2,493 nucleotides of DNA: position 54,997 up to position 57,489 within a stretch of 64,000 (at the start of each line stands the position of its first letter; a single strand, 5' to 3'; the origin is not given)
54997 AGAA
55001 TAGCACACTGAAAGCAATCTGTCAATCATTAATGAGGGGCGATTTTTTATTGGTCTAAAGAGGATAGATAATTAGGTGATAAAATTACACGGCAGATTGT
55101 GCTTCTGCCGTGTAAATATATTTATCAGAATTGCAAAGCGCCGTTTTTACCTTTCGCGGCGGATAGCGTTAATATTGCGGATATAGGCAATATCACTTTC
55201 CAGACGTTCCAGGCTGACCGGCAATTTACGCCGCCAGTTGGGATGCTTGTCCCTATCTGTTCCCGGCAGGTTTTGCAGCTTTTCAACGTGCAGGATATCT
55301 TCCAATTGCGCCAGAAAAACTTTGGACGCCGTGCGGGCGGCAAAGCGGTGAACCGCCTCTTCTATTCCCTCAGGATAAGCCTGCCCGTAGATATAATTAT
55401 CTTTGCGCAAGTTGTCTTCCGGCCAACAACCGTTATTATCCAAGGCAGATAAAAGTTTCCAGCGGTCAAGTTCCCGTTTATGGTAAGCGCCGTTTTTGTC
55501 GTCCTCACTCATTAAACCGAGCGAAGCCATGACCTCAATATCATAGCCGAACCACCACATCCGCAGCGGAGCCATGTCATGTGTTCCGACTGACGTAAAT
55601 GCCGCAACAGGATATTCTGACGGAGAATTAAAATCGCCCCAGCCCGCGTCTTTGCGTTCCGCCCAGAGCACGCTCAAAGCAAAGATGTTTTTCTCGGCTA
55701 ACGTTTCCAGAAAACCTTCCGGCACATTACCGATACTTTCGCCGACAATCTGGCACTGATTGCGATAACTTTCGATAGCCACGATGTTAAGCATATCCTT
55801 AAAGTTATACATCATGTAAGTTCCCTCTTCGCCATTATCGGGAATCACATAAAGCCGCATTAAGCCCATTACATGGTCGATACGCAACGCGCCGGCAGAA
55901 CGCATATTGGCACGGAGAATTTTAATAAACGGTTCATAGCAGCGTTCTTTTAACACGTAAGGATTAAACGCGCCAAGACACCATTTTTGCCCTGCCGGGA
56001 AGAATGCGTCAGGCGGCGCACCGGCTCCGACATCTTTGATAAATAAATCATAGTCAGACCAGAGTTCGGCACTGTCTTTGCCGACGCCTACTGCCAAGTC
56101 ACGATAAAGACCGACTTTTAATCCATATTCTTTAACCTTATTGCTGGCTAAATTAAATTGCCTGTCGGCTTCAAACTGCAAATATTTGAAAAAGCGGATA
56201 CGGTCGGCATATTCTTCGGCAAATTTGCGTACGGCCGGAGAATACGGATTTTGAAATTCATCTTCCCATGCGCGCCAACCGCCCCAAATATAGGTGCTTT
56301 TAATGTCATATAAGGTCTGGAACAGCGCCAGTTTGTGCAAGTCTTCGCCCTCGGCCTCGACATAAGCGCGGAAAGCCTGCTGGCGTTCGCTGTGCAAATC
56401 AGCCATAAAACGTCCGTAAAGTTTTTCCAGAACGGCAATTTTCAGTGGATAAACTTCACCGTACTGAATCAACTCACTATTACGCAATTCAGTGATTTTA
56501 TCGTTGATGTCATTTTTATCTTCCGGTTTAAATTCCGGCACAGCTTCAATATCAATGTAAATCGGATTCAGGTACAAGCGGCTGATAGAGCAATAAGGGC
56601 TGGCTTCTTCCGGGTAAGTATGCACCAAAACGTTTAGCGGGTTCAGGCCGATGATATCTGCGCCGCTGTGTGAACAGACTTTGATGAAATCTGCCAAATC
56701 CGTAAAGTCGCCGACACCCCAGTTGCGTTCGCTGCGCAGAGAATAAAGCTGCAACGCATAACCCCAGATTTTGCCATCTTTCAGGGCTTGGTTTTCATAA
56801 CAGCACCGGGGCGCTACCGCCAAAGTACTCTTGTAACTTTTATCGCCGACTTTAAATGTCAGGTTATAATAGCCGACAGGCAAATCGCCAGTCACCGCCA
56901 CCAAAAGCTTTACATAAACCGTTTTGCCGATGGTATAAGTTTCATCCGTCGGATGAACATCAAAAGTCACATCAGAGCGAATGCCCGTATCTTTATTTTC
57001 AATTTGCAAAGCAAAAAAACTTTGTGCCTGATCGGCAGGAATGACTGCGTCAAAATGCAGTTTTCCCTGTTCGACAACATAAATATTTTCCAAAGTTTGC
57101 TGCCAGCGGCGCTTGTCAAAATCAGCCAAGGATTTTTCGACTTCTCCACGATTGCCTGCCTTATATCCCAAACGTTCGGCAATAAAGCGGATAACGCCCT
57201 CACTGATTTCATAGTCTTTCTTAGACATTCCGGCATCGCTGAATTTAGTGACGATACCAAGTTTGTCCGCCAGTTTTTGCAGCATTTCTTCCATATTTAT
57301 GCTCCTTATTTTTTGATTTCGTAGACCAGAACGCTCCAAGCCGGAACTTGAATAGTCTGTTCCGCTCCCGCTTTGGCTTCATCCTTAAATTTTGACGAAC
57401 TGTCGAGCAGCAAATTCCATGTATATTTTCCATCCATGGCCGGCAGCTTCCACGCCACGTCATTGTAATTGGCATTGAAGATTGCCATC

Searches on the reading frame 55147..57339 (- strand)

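Call 25: search_protein_families(library=ncbifam, proteins=[window:55147-57339:-], max_evalue=1e-20)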
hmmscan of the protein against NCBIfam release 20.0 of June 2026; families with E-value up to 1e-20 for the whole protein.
window:55147-57339:- (730 aa): 9 families
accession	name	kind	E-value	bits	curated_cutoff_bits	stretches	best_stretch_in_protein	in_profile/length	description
NF011077.0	PRK14507.1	equivalog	9.7e-187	623.2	2148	1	15-728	3-719/1693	malto-oligosyltrehalose synthase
NF008274.0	PRK11052.1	equivalog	1.4e-170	569.2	806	1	17-723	3-682/695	4-alpha-glucanotransferase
TIGR00217.1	malQ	equivalog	1.2e-131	440.5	205.65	1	152-712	3-571/587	4-alpha-glucanotransferase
NF011082.0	PRK14510.1-1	equivalog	1e-129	434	2511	1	16-730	698-1408/1410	bifunctional glycogen debranching protein GlgX/4-alpha-glucanotransferase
NF011081.0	PRK14508.1-4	equivalog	3.6e-78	263.2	556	1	190-600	23-427/529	4-alpha-glucanotransferase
NF011080.0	PRK14508.1-3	subfamily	2.4e-40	138.7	477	1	198-597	13-406/496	4-alpha-glucanotransferase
NF011079.0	PRK14508.1-2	subfamily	5.7e-32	110.9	555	1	192-558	12-374/506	4-alpha-glucanotransferase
NF011078.0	PRK14508.1-1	subfamily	1.9e-25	89.6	776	1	207-596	19-405/503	4-alpha-glucanotransferase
NF011083.0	PRK14510.1-2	equivalog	3.9e-22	77.6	1322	0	319-540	835-1058/1186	bifunctional glycogen debranching protein GlgX/4-alpha-glucanotransferase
